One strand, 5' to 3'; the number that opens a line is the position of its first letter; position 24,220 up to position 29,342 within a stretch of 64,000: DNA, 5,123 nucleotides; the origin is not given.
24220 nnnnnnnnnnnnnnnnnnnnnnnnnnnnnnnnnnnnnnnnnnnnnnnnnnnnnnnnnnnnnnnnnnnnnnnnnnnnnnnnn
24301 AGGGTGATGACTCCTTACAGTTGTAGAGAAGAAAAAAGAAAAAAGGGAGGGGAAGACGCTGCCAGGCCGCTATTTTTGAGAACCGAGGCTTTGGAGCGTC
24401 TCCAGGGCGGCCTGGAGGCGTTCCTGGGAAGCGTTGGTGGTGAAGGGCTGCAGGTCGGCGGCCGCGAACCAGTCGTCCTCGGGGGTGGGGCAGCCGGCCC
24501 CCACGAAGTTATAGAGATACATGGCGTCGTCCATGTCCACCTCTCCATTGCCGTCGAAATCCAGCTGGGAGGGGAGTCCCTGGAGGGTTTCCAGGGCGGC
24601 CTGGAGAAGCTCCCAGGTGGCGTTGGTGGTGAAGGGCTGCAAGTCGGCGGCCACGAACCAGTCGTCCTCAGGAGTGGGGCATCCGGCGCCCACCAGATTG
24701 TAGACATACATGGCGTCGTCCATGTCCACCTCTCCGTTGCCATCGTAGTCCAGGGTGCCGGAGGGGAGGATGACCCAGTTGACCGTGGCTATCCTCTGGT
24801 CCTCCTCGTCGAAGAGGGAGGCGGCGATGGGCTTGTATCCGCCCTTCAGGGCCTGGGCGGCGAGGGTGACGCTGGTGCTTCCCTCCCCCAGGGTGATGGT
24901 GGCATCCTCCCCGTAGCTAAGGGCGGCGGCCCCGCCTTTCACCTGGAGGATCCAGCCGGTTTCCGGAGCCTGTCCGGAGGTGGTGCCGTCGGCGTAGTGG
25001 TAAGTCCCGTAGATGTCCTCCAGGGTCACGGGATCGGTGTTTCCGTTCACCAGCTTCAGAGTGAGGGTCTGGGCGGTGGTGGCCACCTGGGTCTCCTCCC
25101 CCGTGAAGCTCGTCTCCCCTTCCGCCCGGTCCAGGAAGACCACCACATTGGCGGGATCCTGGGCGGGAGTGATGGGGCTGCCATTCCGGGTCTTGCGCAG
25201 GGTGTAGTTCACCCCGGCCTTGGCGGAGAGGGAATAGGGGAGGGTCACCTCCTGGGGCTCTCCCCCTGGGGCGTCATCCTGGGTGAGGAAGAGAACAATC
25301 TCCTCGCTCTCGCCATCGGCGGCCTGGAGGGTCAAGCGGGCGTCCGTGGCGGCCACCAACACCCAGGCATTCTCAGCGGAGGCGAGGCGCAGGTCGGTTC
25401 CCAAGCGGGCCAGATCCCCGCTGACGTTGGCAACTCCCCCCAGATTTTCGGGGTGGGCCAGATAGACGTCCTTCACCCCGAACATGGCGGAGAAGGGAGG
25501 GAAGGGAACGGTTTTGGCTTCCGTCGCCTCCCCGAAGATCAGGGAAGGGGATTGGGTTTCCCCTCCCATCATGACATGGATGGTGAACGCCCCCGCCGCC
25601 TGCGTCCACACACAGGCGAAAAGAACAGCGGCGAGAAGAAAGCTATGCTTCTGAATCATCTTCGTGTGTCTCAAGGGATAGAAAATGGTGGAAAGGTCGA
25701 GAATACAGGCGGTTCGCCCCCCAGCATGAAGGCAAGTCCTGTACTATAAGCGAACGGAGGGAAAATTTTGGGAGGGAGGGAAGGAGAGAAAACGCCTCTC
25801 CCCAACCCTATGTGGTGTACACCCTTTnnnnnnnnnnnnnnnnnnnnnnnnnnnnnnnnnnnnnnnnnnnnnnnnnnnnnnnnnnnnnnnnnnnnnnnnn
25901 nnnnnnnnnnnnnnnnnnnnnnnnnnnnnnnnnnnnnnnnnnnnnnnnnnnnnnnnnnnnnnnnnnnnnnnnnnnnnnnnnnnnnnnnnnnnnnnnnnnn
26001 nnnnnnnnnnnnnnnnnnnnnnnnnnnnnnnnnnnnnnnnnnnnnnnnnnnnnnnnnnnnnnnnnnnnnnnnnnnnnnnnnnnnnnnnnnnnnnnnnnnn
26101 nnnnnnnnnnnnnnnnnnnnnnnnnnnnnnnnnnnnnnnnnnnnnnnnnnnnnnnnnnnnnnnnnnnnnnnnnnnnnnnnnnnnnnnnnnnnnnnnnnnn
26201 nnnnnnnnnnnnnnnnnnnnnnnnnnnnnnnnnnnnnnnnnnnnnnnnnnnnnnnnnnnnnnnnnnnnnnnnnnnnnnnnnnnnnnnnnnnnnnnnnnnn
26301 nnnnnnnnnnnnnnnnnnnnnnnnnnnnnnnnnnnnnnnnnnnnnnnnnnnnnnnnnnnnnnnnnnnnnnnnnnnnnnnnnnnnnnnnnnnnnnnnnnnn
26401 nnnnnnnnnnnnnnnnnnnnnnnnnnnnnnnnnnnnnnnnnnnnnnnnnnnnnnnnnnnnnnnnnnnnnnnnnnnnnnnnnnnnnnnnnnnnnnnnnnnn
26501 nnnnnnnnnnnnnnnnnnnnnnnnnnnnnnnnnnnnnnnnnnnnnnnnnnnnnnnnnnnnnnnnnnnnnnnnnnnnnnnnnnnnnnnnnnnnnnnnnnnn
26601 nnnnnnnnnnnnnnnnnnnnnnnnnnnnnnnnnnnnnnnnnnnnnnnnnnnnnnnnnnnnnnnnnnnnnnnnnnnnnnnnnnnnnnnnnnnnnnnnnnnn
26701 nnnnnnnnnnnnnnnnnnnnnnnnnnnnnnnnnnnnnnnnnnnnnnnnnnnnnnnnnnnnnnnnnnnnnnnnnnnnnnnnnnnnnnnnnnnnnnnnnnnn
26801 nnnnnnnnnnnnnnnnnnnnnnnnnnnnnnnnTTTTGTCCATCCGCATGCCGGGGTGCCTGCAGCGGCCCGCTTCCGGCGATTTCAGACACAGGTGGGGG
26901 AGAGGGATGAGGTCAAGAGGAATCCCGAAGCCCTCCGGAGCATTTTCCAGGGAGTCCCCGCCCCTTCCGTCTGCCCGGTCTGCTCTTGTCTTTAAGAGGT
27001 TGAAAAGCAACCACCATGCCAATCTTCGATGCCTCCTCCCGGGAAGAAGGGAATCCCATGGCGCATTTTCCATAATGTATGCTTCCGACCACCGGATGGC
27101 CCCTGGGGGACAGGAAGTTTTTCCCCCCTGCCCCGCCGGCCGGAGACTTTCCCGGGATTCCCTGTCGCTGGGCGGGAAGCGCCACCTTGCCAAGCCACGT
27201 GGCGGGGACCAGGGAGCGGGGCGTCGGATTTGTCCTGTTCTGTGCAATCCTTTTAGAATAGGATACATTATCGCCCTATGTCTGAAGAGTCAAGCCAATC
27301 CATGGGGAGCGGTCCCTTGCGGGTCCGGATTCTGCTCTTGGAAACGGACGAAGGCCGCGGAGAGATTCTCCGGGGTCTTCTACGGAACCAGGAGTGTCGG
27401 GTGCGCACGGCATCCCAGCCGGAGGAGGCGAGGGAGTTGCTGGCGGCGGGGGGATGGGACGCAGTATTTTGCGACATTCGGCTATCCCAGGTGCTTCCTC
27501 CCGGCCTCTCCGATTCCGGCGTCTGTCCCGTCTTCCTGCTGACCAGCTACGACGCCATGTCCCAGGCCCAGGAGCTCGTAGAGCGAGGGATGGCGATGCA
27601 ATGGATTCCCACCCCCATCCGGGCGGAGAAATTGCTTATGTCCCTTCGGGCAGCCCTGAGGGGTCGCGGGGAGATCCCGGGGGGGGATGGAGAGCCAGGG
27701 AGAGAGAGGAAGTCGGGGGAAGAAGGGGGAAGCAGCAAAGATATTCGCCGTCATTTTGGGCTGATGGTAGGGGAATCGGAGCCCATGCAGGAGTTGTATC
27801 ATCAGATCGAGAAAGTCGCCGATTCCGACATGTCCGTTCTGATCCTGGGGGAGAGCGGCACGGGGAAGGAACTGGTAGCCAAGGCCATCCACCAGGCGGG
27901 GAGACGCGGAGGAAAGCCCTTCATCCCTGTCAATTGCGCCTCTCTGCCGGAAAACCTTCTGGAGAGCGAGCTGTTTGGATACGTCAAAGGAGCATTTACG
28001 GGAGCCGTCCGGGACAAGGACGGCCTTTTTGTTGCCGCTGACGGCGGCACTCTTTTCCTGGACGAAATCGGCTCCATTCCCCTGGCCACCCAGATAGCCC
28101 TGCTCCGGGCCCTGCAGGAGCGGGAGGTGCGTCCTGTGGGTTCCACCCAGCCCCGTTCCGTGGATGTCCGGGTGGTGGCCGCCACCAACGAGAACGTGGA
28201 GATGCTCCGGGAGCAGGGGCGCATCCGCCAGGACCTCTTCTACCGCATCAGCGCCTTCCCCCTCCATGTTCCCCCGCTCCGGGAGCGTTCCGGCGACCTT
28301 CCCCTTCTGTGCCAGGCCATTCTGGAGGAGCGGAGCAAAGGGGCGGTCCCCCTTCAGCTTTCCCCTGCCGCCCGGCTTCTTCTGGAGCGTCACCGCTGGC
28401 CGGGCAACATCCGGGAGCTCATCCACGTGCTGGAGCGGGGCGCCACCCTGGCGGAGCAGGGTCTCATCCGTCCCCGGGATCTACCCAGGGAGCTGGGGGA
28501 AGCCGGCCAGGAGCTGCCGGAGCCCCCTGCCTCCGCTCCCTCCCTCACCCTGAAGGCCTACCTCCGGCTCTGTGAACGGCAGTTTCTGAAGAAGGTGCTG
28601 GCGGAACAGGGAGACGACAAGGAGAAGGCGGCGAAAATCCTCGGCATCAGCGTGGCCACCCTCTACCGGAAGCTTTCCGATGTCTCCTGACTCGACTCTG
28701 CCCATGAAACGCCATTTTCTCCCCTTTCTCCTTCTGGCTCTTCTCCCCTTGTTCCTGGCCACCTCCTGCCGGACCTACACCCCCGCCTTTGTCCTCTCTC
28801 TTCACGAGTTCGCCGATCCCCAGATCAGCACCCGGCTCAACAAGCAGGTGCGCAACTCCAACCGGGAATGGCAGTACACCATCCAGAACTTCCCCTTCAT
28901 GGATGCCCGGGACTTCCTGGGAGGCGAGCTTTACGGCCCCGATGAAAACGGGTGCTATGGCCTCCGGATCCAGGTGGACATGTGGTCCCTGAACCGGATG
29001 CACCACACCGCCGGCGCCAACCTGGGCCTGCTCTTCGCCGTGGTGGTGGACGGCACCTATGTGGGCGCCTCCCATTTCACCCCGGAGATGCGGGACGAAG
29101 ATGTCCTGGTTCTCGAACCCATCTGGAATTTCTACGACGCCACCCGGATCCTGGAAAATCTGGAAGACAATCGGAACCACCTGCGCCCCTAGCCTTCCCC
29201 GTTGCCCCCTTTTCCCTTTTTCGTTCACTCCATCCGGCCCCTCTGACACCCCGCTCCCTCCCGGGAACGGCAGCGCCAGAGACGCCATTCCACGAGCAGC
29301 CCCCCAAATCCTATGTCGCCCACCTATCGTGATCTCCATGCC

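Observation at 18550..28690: Sigma-54-driven four-gene surface-protein operon with a divergent, atypical enhancer-binding protein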

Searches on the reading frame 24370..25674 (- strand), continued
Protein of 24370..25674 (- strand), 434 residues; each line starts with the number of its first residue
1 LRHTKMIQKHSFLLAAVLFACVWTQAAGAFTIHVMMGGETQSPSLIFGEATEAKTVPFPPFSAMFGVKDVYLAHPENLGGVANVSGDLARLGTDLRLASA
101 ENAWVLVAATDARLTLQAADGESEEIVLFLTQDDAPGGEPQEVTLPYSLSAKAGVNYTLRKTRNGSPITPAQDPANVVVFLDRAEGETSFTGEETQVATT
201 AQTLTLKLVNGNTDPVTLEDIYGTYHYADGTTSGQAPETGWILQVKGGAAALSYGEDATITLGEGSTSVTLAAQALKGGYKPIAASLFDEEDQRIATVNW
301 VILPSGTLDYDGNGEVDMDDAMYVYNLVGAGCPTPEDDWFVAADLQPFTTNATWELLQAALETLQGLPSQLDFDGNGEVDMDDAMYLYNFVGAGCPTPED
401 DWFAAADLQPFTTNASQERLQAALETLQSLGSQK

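Call 79: search_protein_families(library=pfam, proteins=[L026:8354-9751:+, L026:9803-11386:+, L026:11451-18575:+, L026:18682-20922:+, L026:18655-20571:-, L026:6779-8260:+, L026:5517-6152:+, L026:1385-5500:-], max_evalue=0.001)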
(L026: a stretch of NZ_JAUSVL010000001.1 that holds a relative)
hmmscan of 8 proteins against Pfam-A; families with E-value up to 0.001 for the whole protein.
L026:8354-9751:+ (465 aa): 0 families

L026:9803-11386:+ (527 aa): 0 families

L026:11451-18575:+ (2374 aa): 3 families
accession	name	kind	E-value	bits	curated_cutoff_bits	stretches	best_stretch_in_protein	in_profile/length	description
PF17963.7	Big_9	-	1.2e-13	52.2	23.6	3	897-989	1-88/89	Bacterial Ig domain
PF21027.3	Sde0182_C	-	3.1e-06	28.1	27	0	1824-1873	2-53/83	Cellulose-binding protein Sde0182, C-terminal domain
PF17892.7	Cadherin_5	-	1.6e-05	25.1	26.5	2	1944-1999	41-97/98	Cadherin-like domain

L026:18682-20922:+ (746 aa): 0 families

L026:18655-20571:- (638 aa): 2 families
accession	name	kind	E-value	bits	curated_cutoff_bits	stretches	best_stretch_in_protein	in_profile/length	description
PF02065.24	Melibiase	-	2.3e-19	70.1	27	1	269-408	59-200/347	Melibiase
PF01055.32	Glyco_hydro_31_2nd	-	2e-08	34.4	23.5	1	252-402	14-159/328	Glycosyl hydrolases family 31 TIM-barrel domain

L026:6779-8260:+ (493 aa): 1 family
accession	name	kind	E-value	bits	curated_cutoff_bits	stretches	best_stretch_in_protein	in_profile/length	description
PF01229.23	Glyco_hydro_39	-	3.2e-23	82.7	26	1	67-253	58-230/472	Glycosyl hydrolases family 39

L026:5517-6152:+ (211 aa): 0 families

L026:1385-5500:- (1371 aa): 9 families
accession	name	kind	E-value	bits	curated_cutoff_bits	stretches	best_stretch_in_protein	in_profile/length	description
PF00072.30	Response_reg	-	3e-35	121.2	30.2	2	1249-1363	1-110/111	Response regulator receiver domain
PF03924.19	CHASE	-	2.7e-28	99.5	25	1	306-463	2-161/189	CHASE domain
PF02518.31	HATPase_c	-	5.4e-27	94.9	26.4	1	949-1073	1-110/111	Histidine kinase-, DNA gyrase B-, and HSP90-like ATPase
PF00512.31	HisKA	-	1.1e-19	70.6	26.9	1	837-902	1-66/66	His Kinase A (phospho-acceptor) domain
PF08447.18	PAS_3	-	3.8e-16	59.6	25.6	1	718-788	2-74/89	PAS fold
PF08448.16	PAS_4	-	2.6e-13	50.6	23.1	1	701-804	1-109/110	PAS fold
PF13426.13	PAS_9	-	4.6e-11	43.4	27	1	707-800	3-101/103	PAS domain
PF00989.32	PAS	-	8.9e-10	39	22.6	1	701-786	7-93/113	PAS fold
PF13188.13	PAS_8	-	4.9e-09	36.2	21.8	0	577-638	2-51/65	PAS domain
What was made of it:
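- The Oligosphaera ethanolica variant locus is flanked by GH39 and GH31/melibiase genes (call 79).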

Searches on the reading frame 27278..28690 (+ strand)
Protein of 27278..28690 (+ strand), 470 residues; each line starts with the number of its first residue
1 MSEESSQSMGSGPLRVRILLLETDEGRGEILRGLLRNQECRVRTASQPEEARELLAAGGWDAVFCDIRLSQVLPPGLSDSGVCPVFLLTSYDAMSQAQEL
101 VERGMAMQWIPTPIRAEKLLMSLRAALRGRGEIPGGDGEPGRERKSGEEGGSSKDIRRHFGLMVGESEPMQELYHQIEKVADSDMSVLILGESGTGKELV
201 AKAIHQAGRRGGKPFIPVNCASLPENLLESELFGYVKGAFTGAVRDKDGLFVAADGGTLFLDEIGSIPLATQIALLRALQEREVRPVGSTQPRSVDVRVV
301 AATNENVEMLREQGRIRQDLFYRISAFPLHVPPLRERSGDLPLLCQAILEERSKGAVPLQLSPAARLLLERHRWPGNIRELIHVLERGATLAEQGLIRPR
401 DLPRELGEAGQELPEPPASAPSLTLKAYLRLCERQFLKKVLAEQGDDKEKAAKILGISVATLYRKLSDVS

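Call 7: search_protein_families(library=pfam, proteins=[window:27278-28690:+], max_evalue=0.1)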
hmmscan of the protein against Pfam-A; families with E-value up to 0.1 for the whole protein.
window:27278-28690:+ (470 aa): 12 families
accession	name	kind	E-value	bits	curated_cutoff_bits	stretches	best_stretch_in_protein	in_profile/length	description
PF00158.32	Sigma54_activat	-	1.7e-69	233.3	20.2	1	163-329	1-167/168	Sigma-54 interaction domain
PF14532.12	Sigma54_activ_2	-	2.6e-24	86.5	25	1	164-334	1-138/138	Sigma-54 interaction domain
PF25601.1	AAA_lid_14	-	3.3e-18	65.7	27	1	335-413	1-81/87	AAA+ ATPase lid domain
PF07728.20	AAA_5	-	1.2e-08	35.5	22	1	187-307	2-125/139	AAA domain (dynein-related subfamily)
PF02954.25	HTH_8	-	1.4e-07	31.5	22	1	429-466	2-39/42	Bacterial regulatory protein, Fis family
PF00072.30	Response_reg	-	2.1e-06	28.3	30.2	1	18-121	1-108/111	Response regulator receiver domain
PF00004.35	AAA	-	9.9e-06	26.5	21.2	1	187-325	1-127/131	ATPase family associated with various cellular activities (AAA)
PF02796.21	HTH_7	-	6.9e-05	23.3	23.8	1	441-468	17-44/45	Helix-turn-helix domain of resolvase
PF13191.12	AAA_16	-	0.00046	21.2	32.6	1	167-238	6-84/167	AAA ATPase domain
PF07726.17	AAA_3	-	0.015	15.6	27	1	187-304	2-111/131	ATPase family associated with various cellular activities (AAA)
PF01078.27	Mg_chelatase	-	0.045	13.6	20.3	0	243-285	94-136/207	Magnesium chelatase, subunit ChlI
PF12728.13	HTH_17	-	0.055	14.2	27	0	449-464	5-20/51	Helix-turn-helix domain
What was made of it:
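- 27278..28690 (+): NtrC-family sigma-54 enhancer-binding protein (470 aa). It has a degenerate receiver, an AAA+ domain with GAFTGA, and a Fis-type HTH. Pfam Sigma54_activat 233 bits, AAA_lid_14, HTH_8; Response_reg 28.3 bits, below the gathering score of 30.2 (call 7).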

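Call 8: search_protein_families(library=ncbifam, proteins=[window:27278-28690:+], max_evalue=0.1)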
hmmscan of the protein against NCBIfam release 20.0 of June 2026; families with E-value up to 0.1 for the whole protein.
window:27278-28690:+ (470 aa): 30 families (the best 25 are shown)
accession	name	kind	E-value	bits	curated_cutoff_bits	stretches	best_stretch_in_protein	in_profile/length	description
NF003451.0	PRK05022.1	equivalog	3.2e-98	329.7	476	1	159-464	188-503/512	nitric oxide reductase transcriptional regulator NorR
TIGR01817.1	nifA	equivalog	5.6e-93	312.5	528.85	1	160-420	195-456/534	nif-specific transcriptional activator NifA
NF041552.1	TF_PrdR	equivalog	6.3e-90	302.1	795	1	154-467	260-574/577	sigma-54 dependent transcriptional regulator PrdR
TIGR01818.1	ntrC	equivalog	2.9e-89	300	558.6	1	24-412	7-387/463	nitrogen regulation protein NR(I)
NF008469.0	PRK11361.1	equivalog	1.5e-87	294.2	714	1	17-468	6-453/461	acetoacetate metabolism transcriptional regulator AtoC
NF038308.1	RNA_repair_RtcR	equivalog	1.1e-86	291.8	650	1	154-462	173-504/530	RNA repair transcriptional activator RtcR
TIGR02915.1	PEP_resp_reg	equivalog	3.2e-86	289.9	502.6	1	162-466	140-439/445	PEP-CTERM-box response regulator transcription factor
NF007689.0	PRK10365.1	equivalog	1.2e-83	281.4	760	1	16-467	6-440/441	sigma-54-dependent response regulator transcription factor ZraR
TIGR02329.1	propionate_PrpR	equivalog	1.1e-82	278.3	499.2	1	156-467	207-525/526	propionate catabolism operon regulatory protein PrpR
NF011695.0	PRK15115.1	equivalog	1.2e-78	264.9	763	1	17-467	8-434/445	two-component system response regulator GlrR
NF011953.0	PRK15424.1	equivalog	2e-78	264.3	703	1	151-467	209-532/538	propionate catabolism operon regulatory protein PrpR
NF050807.1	TransRegFlbDCaul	equivalog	5.9e-74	249.5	750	1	163-468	120-437/454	sigma-54-dependent transcriptional regulator FlbD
NF041946.1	LuxO_transreg_Vib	equivalog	7.7e-74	249.1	800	1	35-467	16-458/463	quorum-sensing sigma-54 dependent transcriptional regulator LuxO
NF049963.1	RespRegFlgRCampy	domain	3.9e-72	243.4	750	1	167-466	140-424/429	fla regulon two-component system response regulator FlgR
NF041906.1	V4R_TF_MobR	exception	9.5e-72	242.2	999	1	163-466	234-541/544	phenol degradation transcriptional regulator MobR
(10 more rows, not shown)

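Call 13: find_encoding_contigs(protein=window:27278-28690:+, flank=10000, max_places=6)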
Protein window:27278-28690:+ (470 aa): no gene with exactly this product is on record in the collection.

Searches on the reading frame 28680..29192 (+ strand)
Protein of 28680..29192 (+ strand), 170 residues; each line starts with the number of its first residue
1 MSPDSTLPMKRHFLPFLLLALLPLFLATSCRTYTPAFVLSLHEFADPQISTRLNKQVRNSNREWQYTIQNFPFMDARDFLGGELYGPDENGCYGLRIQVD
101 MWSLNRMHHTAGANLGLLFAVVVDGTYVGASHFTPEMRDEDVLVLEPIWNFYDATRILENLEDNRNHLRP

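Call 37: search_protein_families(library=pfam, proteins=[window:28680-29192:+], max_evalue=0.001)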
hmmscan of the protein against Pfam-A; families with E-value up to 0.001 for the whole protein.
window:28680-29192:+ (170 aa): 0 families

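Call 71: search_protein_families(library=pfam, proteins=[window:28680-29192:+], max_evalue=0.01)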
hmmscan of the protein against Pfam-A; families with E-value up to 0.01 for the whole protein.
window:28680-29192:+ (170 aa): 0 families
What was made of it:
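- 28704..29192 (+): Conserved 162-aa lipoprotein (LATSC lipobox) immediately downstream of the EBP gene, probably co-transcribed. Role unknown. No Pfam hit (calls 37, 71).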

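Call 75: search_protein_families(library=padloc, proteins=[window:28680-29192:+], max_evalue=0.01)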
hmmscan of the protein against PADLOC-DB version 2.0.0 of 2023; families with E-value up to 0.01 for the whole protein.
window:28680-29192:+ (170 aa): 0 families
